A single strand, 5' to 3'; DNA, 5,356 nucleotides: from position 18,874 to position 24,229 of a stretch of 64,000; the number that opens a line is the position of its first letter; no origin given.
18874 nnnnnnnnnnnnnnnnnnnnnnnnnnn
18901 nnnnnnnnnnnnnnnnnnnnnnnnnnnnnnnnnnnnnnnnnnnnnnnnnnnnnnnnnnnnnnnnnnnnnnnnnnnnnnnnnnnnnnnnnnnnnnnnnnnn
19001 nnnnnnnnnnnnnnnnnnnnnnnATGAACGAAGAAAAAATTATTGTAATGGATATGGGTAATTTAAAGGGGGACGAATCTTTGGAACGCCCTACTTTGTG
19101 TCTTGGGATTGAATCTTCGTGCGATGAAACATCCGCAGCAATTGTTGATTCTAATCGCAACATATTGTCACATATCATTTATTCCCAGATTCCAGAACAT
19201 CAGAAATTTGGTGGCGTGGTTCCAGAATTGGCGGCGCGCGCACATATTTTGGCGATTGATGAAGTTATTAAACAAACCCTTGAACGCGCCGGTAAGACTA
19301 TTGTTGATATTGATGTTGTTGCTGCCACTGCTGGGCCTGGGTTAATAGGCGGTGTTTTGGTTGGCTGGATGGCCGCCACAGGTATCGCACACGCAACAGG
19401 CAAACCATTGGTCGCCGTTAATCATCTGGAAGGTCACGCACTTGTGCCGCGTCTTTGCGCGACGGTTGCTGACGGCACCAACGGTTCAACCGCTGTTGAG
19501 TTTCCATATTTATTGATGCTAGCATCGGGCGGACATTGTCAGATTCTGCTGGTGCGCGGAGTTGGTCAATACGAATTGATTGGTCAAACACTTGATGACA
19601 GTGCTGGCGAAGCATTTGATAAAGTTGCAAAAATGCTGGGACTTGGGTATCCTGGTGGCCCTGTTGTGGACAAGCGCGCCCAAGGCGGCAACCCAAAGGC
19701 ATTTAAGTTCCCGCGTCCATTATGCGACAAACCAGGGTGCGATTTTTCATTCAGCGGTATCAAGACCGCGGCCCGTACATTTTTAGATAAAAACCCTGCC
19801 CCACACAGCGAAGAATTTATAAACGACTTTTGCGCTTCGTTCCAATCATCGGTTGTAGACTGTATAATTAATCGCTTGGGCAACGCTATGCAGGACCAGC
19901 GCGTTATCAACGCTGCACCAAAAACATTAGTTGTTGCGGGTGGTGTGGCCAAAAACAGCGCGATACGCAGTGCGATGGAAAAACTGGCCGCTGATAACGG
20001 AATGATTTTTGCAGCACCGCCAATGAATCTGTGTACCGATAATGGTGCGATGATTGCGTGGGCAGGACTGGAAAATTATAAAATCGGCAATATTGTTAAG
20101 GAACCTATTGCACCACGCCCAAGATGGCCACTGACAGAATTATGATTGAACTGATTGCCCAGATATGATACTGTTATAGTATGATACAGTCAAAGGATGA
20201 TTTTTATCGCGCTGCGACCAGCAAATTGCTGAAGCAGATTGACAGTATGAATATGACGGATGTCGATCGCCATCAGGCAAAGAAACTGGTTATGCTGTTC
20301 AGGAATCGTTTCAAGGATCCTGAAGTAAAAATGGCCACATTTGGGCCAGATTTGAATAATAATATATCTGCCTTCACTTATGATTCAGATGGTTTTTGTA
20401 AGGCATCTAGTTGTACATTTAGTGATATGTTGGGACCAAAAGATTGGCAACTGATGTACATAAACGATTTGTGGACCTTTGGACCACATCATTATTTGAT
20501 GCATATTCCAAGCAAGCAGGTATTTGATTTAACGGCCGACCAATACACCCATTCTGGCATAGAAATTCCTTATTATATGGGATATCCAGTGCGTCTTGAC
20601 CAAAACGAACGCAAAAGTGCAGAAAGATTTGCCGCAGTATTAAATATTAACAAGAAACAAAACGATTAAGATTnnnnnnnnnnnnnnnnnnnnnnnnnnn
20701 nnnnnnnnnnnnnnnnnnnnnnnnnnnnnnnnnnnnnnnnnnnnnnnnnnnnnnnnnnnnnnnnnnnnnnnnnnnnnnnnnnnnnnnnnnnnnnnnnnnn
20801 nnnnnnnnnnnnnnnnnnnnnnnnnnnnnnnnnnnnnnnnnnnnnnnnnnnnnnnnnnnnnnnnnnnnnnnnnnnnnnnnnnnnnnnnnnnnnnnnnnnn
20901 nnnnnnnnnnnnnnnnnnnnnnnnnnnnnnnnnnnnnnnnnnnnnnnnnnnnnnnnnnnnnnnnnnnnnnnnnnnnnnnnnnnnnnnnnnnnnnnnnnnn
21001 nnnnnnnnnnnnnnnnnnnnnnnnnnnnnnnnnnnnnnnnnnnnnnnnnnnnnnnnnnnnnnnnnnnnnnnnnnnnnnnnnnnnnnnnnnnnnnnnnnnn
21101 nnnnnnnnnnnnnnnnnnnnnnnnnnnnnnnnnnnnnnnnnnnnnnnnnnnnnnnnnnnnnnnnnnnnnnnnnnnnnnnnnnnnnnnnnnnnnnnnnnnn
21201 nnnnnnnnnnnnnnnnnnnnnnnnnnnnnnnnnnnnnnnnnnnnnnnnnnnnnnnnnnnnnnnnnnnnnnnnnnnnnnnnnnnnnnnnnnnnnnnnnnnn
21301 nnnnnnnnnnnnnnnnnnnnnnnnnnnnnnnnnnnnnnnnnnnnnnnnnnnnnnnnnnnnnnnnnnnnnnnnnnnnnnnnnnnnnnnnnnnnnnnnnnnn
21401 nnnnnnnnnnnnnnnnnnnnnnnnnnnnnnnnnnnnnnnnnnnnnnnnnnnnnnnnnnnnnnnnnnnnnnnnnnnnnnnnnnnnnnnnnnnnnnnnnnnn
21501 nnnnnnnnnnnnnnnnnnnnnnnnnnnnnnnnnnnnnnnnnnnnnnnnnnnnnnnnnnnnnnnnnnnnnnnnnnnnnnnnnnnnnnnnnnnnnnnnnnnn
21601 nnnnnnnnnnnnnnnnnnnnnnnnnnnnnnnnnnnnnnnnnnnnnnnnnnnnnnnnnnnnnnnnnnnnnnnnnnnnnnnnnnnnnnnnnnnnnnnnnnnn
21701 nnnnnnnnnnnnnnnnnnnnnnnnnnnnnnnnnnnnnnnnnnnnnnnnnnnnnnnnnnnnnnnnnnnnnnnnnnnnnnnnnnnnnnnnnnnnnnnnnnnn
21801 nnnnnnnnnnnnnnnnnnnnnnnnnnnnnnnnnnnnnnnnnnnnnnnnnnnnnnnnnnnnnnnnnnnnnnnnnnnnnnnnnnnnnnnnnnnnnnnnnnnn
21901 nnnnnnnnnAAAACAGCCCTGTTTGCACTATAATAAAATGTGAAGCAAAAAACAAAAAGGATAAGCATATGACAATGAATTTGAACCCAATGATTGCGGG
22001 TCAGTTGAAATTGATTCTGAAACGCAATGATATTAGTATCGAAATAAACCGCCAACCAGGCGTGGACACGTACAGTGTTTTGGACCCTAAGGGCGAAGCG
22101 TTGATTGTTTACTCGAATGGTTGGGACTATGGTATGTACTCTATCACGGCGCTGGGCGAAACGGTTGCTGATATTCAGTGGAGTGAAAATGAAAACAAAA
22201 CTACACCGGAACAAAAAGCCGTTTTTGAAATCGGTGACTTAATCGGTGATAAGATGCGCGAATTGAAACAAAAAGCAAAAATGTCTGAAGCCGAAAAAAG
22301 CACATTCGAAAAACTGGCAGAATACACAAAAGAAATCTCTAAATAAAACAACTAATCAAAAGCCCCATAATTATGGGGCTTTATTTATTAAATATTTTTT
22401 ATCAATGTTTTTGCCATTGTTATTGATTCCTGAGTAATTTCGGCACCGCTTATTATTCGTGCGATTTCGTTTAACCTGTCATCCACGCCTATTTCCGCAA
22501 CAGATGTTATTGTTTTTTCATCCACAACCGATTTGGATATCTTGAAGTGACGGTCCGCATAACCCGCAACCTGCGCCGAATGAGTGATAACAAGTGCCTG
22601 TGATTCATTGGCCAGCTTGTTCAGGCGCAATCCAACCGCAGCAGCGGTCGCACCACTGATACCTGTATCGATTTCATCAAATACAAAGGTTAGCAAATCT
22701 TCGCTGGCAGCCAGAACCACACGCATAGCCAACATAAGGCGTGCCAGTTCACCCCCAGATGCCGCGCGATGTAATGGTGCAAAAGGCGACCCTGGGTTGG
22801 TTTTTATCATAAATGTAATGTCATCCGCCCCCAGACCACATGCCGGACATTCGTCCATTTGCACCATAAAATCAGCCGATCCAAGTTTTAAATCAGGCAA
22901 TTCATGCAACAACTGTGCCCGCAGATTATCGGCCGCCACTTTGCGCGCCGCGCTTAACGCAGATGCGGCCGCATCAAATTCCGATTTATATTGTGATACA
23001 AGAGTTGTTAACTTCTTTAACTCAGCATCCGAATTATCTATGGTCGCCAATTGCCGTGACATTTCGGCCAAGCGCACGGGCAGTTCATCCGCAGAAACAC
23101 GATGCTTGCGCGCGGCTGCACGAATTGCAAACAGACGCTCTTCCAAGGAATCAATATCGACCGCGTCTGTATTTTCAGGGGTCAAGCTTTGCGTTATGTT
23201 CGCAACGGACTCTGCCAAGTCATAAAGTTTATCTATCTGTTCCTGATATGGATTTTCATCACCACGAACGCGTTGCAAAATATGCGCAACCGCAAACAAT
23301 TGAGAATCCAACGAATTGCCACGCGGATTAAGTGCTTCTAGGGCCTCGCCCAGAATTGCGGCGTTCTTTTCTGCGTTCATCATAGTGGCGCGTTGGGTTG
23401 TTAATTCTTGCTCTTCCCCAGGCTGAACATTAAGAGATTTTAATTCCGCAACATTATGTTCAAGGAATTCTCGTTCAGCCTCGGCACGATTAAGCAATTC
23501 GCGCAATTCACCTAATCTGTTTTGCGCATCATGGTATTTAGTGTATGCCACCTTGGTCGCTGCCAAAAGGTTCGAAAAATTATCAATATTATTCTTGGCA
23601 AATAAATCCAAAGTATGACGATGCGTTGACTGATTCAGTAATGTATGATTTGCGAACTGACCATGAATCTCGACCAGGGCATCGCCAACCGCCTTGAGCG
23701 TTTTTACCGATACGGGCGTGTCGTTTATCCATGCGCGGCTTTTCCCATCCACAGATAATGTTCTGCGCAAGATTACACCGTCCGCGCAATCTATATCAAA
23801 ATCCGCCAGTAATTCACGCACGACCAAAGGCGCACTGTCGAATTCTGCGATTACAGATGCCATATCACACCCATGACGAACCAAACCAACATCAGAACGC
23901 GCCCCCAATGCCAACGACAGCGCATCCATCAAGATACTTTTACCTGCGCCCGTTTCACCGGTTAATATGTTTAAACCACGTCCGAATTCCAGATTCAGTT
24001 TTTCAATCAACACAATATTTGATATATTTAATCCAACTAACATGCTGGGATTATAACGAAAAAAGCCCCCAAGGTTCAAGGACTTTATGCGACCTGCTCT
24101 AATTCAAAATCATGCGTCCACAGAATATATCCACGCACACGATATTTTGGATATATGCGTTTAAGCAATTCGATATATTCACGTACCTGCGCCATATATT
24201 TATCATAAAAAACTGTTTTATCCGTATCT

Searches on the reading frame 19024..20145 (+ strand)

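Call 40: search_protein_families(library=pfam, proteins=[window:19024-20145:+], max_evalue=0.00001)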
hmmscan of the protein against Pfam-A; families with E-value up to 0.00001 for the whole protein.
window:19024-20145:+ (373 aa): 1 family
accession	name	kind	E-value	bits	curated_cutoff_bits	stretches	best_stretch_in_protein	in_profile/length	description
PF00814.31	TsaD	-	1e-86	291.4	24.8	1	46-346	1-264/264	tRNA N6-adenosine threonylcarbamoyltransferase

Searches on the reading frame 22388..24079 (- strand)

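Call 40: search_protein_families(library=pfam, proteins=[window:22388-24079:-], max_evalue=0.00001)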
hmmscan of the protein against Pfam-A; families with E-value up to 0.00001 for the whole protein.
window:22388-24079:- (563 aa): 2 families
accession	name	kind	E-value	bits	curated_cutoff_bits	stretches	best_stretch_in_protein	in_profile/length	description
PF02463.25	SMC_N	-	3.7e-17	62.9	40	1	26-516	16-213/220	RecF/RecN/SMC N terminal domain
PF13476.12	AAA_23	-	2e-12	48.6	27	1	17-222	2-185/201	AAA domain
